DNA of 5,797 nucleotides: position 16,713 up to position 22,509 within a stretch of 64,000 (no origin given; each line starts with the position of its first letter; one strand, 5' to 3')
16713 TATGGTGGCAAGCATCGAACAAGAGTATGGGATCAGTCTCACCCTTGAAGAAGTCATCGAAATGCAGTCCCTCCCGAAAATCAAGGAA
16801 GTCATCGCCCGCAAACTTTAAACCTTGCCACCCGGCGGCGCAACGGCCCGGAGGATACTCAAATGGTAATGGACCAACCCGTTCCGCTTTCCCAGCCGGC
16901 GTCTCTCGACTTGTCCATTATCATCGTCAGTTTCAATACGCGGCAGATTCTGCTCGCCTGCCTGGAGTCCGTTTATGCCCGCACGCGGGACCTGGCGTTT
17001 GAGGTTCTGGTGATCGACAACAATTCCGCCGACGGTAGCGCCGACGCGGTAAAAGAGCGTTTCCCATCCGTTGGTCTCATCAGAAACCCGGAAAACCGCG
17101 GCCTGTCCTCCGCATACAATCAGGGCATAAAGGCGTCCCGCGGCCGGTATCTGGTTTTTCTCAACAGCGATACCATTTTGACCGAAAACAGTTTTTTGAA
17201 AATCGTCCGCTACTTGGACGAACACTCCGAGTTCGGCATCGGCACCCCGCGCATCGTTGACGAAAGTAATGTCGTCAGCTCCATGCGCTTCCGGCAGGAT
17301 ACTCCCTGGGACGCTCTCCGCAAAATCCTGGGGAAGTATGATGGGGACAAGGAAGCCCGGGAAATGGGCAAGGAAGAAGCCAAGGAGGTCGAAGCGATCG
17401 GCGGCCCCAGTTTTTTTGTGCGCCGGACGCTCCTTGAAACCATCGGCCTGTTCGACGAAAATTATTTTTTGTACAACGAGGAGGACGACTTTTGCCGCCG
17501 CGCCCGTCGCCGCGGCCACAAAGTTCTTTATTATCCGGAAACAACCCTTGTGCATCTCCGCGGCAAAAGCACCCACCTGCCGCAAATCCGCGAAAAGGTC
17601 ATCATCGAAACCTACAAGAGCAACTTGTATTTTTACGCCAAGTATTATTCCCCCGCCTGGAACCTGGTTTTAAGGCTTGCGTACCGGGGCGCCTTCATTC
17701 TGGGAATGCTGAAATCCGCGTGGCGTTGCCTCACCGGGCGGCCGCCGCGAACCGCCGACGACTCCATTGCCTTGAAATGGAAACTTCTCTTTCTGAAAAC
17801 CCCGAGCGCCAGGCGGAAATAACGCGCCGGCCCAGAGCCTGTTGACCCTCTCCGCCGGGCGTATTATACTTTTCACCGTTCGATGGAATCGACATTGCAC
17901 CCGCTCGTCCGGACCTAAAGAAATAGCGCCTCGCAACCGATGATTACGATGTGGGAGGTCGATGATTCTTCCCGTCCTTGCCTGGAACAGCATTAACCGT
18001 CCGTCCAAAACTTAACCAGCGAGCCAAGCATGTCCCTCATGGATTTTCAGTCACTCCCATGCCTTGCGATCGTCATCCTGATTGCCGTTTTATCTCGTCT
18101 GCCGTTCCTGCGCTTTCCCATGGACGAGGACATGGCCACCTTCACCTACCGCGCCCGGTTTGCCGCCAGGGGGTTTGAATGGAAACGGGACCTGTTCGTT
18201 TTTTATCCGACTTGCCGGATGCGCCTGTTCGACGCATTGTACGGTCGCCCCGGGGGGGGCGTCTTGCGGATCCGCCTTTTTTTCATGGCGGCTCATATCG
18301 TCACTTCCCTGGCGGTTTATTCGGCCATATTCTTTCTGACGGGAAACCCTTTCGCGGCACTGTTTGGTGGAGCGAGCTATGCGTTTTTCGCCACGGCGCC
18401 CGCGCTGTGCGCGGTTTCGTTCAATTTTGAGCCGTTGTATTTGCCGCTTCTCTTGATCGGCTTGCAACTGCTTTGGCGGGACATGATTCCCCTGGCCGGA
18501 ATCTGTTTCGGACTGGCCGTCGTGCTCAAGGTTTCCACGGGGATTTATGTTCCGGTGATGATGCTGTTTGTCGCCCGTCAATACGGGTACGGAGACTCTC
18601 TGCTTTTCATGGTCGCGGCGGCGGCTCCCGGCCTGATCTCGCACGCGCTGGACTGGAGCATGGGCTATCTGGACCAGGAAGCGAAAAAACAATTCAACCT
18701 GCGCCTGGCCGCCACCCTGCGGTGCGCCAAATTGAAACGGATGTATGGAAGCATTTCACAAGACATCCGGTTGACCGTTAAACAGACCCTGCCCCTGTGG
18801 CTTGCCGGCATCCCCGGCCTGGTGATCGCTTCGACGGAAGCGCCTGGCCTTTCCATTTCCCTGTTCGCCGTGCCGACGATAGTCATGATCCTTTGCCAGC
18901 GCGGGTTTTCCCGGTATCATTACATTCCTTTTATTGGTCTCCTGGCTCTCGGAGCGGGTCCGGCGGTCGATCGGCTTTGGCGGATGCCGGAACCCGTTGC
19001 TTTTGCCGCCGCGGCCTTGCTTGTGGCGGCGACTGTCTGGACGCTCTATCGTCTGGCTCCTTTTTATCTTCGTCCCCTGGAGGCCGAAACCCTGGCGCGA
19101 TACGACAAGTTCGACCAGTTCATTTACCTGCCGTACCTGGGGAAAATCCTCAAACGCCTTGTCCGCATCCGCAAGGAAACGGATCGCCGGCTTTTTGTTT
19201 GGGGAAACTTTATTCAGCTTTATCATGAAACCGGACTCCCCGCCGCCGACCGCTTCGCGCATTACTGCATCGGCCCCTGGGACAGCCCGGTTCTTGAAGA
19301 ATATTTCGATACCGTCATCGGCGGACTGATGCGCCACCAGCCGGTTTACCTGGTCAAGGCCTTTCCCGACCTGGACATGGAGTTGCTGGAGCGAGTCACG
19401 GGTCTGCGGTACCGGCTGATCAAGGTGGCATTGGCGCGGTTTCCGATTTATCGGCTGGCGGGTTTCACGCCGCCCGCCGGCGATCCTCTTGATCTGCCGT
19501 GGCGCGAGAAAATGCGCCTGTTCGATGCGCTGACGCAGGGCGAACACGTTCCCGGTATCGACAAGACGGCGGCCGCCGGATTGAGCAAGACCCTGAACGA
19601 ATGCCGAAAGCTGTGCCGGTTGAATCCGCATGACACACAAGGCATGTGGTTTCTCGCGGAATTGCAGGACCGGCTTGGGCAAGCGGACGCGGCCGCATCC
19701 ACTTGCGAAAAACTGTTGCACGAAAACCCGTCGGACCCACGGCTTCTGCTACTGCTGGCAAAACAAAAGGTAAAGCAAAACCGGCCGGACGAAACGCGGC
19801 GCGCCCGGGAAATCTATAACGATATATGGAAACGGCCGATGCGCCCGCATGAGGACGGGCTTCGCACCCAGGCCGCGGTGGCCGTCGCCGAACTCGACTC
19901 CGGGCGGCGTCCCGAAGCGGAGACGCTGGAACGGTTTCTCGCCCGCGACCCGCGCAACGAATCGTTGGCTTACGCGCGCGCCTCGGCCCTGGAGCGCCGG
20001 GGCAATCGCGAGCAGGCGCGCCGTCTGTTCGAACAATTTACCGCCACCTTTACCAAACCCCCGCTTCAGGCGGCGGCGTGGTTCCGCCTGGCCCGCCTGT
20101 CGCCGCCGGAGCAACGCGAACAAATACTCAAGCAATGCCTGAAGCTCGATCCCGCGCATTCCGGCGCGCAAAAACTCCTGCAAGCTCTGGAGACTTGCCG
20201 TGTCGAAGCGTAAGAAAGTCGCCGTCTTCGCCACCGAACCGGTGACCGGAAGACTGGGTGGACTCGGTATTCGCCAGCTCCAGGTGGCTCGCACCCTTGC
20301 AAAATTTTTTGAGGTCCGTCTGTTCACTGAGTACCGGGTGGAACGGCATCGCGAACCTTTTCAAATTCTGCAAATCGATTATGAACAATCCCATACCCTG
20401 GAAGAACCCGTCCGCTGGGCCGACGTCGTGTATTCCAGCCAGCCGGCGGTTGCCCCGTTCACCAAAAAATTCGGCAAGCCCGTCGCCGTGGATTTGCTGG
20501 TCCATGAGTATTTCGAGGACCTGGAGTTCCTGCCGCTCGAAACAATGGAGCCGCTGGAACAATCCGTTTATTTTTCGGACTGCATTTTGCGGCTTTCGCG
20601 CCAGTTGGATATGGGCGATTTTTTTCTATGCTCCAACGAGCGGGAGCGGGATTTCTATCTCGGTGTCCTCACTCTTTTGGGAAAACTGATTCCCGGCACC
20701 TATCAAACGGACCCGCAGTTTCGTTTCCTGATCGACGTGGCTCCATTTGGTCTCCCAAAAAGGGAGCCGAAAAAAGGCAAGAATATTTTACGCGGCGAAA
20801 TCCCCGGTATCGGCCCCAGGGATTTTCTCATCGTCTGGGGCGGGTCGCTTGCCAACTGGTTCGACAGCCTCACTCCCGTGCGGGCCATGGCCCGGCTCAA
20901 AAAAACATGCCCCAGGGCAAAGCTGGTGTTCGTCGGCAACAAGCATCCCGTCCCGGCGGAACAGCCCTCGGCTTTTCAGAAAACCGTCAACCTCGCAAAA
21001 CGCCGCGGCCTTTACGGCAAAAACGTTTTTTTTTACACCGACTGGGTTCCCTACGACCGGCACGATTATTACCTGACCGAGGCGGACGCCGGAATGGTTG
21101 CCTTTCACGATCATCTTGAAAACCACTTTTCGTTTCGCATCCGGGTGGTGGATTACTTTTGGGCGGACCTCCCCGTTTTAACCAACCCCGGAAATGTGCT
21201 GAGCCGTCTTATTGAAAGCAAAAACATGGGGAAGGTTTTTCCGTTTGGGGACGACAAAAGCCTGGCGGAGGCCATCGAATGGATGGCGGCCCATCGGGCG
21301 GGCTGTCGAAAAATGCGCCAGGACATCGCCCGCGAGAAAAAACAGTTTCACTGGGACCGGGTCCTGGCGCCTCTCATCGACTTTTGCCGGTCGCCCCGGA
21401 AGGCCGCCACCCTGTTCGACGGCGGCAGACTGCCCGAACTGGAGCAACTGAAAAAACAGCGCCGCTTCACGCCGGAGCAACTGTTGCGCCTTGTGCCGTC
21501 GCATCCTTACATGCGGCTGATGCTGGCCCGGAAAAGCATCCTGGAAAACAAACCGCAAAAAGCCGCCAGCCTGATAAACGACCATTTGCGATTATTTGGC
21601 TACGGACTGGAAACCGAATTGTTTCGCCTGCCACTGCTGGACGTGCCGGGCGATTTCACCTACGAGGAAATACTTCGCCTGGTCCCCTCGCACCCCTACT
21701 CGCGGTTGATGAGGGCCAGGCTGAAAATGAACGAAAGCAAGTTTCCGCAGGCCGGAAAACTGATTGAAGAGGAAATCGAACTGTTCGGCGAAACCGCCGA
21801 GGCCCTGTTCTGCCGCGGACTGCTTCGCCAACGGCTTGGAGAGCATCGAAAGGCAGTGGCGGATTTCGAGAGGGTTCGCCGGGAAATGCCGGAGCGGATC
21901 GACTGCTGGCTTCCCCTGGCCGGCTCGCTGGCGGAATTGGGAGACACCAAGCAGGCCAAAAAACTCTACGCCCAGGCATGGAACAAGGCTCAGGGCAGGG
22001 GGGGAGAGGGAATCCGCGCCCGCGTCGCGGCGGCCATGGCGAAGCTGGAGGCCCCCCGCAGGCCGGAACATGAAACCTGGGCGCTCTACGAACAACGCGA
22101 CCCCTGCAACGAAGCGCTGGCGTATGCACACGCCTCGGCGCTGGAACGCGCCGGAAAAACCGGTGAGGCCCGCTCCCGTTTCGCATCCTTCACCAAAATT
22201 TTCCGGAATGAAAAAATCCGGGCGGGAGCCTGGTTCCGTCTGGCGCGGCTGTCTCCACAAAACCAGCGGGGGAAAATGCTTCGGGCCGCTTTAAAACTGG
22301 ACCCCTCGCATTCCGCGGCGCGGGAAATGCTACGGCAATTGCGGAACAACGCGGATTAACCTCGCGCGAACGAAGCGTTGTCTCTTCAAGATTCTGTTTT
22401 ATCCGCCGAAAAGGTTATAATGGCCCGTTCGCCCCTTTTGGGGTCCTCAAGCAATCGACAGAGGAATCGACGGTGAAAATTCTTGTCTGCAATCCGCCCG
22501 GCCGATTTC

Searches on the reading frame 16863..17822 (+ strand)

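Call 3: search_protein_families(library=pfam, proteins=[window:16863-17822:+], max_evalue=0.01)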
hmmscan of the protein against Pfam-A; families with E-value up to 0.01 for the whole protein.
window:16863-17822:+ (319 aa): 6 families
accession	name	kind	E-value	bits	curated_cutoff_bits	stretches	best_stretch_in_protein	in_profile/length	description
PF00535.33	Glycos_transf_2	-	5.1e-27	95.3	23.3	1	18-139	1-124/168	Glycosyl transferase family 2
PF13641.12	Glyco_tranf_2_3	-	2.2e-20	74.1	27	1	17-236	3-216/230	Glycosyltransferase like family 2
PF13712.12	Glyco_tranf_2_5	-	4.8e-09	36.7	27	1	79-222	39-178/210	Glycosyltransferase like family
PF13632.12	Glyco_trans_2_3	-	6.2e-07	29.9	27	1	97-237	2-128/198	Glycosyl transferase family group 2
PF10111.15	Glyco_tranf_2_2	-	5.2e-05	23.3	27.3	1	43-208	27-192/276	Glycosyltransferase like family 2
PF07507.16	WavE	-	0.0037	17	27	1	78-138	81-141/305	WavE lipopolysaccharide synthesis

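Call 4: search_protein_families(library=ncbifam, proteins=[window:16863-17822:+], max_evalue=0.01)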
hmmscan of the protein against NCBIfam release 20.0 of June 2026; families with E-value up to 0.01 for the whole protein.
window:16863-17822:+ (319 aa): 19 families
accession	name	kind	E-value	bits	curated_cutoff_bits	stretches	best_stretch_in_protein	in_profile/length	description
TIGR03965.1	mycofact_glyco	equivalog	2.2e-19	69.7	280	1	5-231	64-280/467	mycofactocin biosynthesis glycosyltransferase MftF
TIGR01556.1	rhamnosyltran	subfamily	4.2e-16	58.9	200.55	1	31-236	7-205/281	rhamnosyltransferase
TIGR04283.1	glyco_like_mftF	equivalog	9.9e-15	54.7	182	1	17-221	1-176/221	TIGR04283 family arsenosugar biosynthesis glycosyltransferase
NF038299.1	EPS_HpsN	equivalog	1.5e-14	53.7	425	1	17-247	3-236/317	hormogonium polysaccharide biosynthesis glycosyltransferase HpsN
NF007482.0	PRK10073.1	equivalog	2.8e-14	52.9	423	1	14-112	5-104/334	glycosyltransferase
NF041875.1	EPS_EpsD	equivalog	1.4e-12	47.6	370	1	17-235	1-210/325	exopolysaccharide biosynthesis glycosyltransferase EpsD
TIGR03111.1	glyc2_xrt_Gpos1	hypoth_equivalog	1e-11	44.3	363.95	1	16-141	50-179/439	TIGR03111 family XrtG-associated glycosyltransferase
NF038302.1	EPS_HpsE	equivalog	1.2e-11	44.2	300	1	15-137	1-130/307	hormogonium polysaccharide biosynthesis glycosyltransferase HpsE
TIGR03937.1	PgaC_IcaA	equivalog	1.7e-11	43.8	422.3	1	16-142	46-176/407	poly-beta-1,6-N-acetyl-D-glucosamine synthase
TIGR04009.1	wcaE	equivalog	1.9e-10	40.4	369.2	1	17-120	3-108/248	colanic acid biosynthesis glycosyltransferase WcaE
NF047683.1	TeichurnBiosyTuaG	equivalog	6.5e-10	39.1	400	1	17-122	8-115/252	teichuronic acid biosynthesis protein TuaG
NF053739.1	GlytfEpsEBac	equivalog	4.3e-09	35.7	450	1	17-148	3-138/265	glycosyltransferase EpsE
NF050050.1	ProtGlycPglI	equivalog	5.9e-07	29.2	500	1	17-128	4-118/306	GalNAc(5)-diNAcBac-PP-undecaprenol beta-1,3-glucosyltransferase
NF041394.1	GtaseAglG_Halo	equivalog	1.5e-06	27.7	440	1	18-126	4-115/304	glucosyl-dolichyl phosphate glucuronosyltransferase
TIGR04195.1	S_glycosyl_SunS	equivalog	9.1e-06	24.7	350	1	20-117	62-157/421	SunS family peptide S-glycosyltransferase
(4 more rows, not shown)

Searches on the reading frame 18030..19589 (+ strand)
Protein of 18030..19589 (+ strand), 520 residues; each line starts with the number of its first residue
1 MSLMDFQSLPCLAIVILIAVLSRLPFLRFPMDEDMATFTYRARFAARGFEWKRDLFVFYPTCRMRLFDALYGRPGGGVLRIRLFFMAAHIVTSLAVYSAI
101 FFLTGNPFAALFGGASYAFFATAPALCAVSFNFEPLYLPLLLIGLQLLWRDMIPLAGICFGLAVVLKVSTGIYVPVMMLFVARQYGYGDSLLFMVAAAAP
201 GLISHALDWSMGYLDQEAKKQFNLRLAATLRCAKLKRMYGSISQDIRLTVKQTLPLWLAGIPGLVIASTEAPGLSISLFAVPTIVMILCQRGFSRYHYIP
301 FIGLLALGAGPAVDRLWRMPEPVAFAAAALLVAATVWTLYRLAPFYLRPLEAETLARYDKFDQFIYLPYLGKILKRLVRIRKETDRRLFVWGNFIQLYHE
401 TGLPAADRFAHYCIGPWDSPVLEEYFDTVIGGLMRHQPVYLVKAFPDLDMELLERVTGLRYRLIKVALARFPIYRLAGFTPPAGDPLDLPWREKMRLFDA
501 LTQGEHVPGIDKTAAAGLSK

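Call 72: search_solved_structures(query=A7, max_evalue=10)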
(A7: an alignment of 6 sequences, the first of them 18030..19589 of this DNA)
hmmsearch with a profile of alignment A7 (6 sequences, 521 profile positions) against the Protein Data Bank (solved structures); distinct sequences matched with E-value up to 10: 0.

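Call 73: search_protein_families(library=pfam, alignment_id=A7, max_evalue=10)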
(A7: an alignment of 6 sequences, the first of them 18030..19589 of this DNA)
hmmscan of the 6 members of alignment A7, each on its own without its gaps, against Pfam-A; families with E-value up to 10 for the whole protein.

A. member 1, window:18030-19589:+ (520 aa): 0 families

B. families by the number of members that match (of 6 scanned): 5 families
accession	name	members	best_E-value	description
PF09594.16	GT87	2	0.0022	Glycosyltransferase family 87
PF18794.7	HSM3_C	2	0.0034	DNA mismatch repair protein HSM3, C terminal domain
PF13231.12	PMT_2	1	0.0036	Dolichyl-phosphate-mannose-protein mannosyltransferase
PF00916.26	Sulfate_transp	1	0.052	Sulfate permease family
PF09882.14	DUF2109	1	1.3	Predicted membrane protein (DUF2109)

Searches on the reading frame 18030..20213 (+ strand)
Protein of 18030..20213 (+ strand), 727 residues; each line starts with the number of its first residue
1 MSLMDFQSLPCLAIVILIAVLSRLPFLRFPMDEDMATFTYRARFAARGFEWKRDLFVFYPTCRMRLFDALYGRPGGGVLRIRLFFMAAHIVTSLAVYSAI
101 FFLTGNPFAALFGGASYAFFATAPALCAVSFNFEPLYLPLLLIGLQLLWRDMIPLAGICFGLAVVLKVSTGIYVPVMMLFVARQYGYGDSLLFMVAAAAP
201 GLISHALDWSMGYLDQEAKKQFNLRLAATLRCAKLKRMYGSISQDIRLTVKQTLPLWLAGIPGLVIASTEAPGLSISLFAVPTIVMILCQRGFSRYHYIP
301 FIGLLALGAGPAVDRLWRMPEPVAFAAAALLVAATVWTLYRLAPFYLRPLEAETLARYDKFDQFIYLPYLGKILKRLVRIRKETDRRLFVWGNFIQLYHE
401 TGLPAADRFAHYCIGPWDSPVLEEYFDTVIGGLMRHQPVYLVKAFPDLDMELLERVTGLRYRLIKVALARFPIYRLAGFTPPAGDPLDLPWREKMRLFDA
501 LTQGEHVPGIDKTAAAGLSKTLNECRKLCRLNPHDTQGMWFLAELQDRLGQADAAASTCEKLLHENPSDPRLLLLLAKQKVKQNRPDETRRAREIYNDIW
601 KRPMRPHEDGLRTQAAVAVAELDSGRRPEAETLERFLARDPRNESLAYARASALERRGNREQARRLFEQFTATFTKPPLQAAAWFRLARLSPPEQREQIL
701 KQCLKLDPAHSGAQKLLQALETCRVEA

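Call 3: search_protein_families(library=pfam, proteins=[window:18030-20213:+], max_evalue=0.01)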
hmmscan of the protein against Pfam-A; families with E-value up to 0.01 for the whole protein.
window:18030-20213:+ (727 aa): 10 families
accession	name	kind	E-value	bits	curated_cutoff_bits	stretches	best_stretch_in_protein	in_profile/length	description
PF13428.12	TPR_14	-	1.6e-10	41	23.5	2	646-690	3-44/44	Tetratricopeptide repeat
PF13432.12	TPR_16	-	1.9e-09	38.2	32.7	1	648-690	1-40/65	Tetratricopeptide repeat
PF14559.12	TPR_19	-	9.8e-09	35.9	25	1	525-578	14-67/68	Tetratricopeptide repeat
PF13174.12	TPR_6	-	2.1e-05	25.3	26.3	0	648-673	4-29/33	Tetratricopeptide repeat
PF13431.12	TPR_17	-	8.1e-05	23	24.4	0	633-664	2-33/34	Tetratricopeptide repeat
PF23914.1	TPR_CcmH_CycH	-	0.00031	21.1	42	1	532-602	46-116/158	Cytochrome c-type biogenesis protein H TPR domain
PF07721.20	TPR_4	-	0.00062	20.6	27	0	647-669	4-26/26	Tetratricopeptide repeat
PF14561.12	TPR_20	-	0.0014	19.3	25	0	626-664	4-42/90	Tetratricopeptide repeat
PF03704.23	BTAD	-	0.0028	18.4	22.1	0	600-673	51-125/146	Bacterial transcriptional activator domain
PF13181.12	TPR_8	-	0.0028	18.1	25.7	0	694-710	18-34/34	Tetratricopeptide repeat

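Call 4: search_protein_families(library=ncbifam, proteins=[window:18030-20213:+], max_evalue=0.01)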
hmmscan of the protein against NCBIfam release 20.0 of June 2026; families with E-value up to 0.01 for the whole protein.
window:18030-20213:+ (727 aa): 4 families
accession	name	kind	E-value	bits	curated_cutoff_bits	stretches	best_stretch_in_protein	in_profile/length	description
NF052415.1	T3SS_chap_SctY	equivalog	2e-07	31.5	70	1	528-596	32-103/106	type III secretion apparatus assembly chaperone SctY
TIGR02917.1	PEP_TPR_lipo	equivalog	6.2e-06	24.4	312.2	1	527-664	524-655/899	XrtA/PEP-CTERM system TPR-repeat protein PrsT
TIGR02795.1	tol_pal_ybgF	equivalog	0.0017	18.9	90.1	0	645-689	3-47/119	tol-pal system protein YbgF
TIGR00540.1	TPR_hemY_coli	hypoth_equivalog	0.0044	15.8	142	1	543-703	159-318/385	heme biosynthesis-associated TPR protein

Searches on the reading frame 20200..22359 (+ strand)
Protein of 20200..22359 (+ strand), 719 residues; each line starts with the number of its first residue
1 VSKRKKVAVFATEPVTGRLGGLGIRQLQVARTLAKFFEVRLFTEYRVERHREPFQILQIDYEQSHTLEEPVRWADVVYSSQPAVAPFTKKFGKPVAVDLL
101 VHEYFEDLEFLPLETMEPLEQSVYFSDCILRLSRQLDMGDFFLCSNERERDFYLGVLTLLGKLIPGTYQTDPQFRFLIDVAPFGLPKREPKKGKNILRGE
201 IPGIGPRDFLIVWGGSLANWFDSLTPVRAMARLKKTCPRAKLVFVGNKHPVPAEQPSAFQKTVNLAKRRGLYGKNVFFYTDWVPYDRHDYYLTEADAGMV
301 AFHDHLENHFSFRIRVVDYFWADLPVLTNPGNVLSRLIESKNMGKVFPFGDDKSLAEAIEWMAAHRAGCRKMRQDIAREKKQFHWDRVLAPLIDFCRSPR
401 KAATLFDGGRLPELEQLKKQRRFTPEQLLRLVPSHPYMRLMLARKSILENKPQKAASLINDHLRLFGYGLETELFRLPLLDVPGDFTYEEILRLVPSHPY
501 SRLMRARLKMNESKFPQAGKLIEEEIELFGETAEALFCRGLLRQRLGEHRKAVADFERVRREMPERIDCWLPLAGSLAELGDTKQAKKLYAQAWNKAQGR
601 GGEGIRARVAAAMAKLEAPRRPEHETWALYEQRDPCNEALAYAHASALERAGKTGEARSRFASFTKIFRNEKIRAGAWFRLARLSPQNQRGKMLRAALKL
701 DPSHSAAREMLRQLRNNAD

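Call 3: search_protein_families(library=pfam, proteins=[window:20200-22359:+], max_evalue=0.01)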
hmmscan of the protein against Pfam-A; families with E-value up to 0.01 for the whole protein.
window:20200-22359:+ (719 aa): 11 families
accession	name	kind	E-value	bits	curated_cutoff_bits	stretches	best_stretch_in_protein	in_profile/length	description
PF14559.12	TPR_19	-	2.9e-09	37.6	25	1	547-616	5-68/68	Tetratricopeptide repeat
PF00534.26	Glycos_transf_1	-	1.2e-06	28.6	26.4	1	227-380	34-169/172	Glycosyl transferases group 1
PF13692.12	Glyco_trans_1_4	-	5.5e-06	27.1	27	1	222-363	16-140/142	Glycosyl transferases group 1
PF13174.12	TPR_6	-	1e-05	26.3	26.3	0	573-595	6-28/33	Tetratricopeptide repeat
PF13428.12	TPR_14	-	9.4e-05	23.2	23.5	0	640-684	3-44/44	Tetratricopeptide repeat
PF00515.34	TPR_1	-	0.00023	21.3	27.8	0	533-559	1-27/34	Tetratricopeptide repeat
PF13432.12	TPR_16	-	0.00025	21.9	32.7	0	503-561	1-59/65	Tetratricopeptide repeat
PF07719.23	TPR_2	-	0.00075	19.9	27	1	533-565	1-33/34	Tetratricopeptide repeat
PF03704.23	BTAD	-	0.0039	18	22.1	0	533-594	62-123/146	Bacterial transcriptional activator domain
PF13181.12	TPR_8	-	0.0093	16.5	25.7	0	534-558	2-26/34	Tetratricopeptide repeat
PF13431.12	TPR_17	-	0.0095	16.6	24.4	0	533-553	13-33/34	Tetratricopeptide repeat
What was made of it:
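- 20200..22359 (+): Neighbour: GT1 + TPR protein (719 aa). call 3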

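Call 4: search_protein_families(library=ncbifam, proteins=[window:20200-22359:+], max_evalue=0.01)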
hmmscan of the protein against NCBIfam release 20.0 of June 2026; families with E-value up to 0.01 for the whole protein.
window:20200-22359:+ (719 aa): 7 families
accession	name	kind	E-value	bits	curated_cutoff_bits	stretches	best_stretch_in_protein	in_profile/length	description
TIGR02917.1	PEP_TPR_lipo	equivalog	7.6e-08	30.7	312.2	1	488-589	148-249/899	XrtA/PEP-CTERM system TPR-repeat protein PrsT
TIGR02795.1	tol_pal_ybgF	equivalog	1.2e-05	25.9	90.1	1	510-592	13-101/119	tol-pal system protein YbgF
NF033920.0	C39_PA2778_fam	equivalog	0.00021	20.8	150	1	510-596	166-253/255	PA2778 family cysteine peptidase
NF040959.1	MamA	equivalog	0.00024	20.6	200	0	544-659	48-160/204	magnetosome protein MamA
NF040561.1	PrimPol_Msp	equivalog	0.0038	15.9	200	1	511-591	3-82/515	CRISPR-associated primase-polymerase type A1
NF052415.1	T3SS_chap_SctY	equivalog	0.0057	17.2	70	0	506-592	13-102/106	type III secretion apparatus assembly chaperone SctY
TIGR03939.1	PGA_TPR_OMP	equivalog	0.0095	14.2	366.65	0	626-711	108-195/800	poly-beta-1,6 N-acetyl-D-glucosamine export porin PgaA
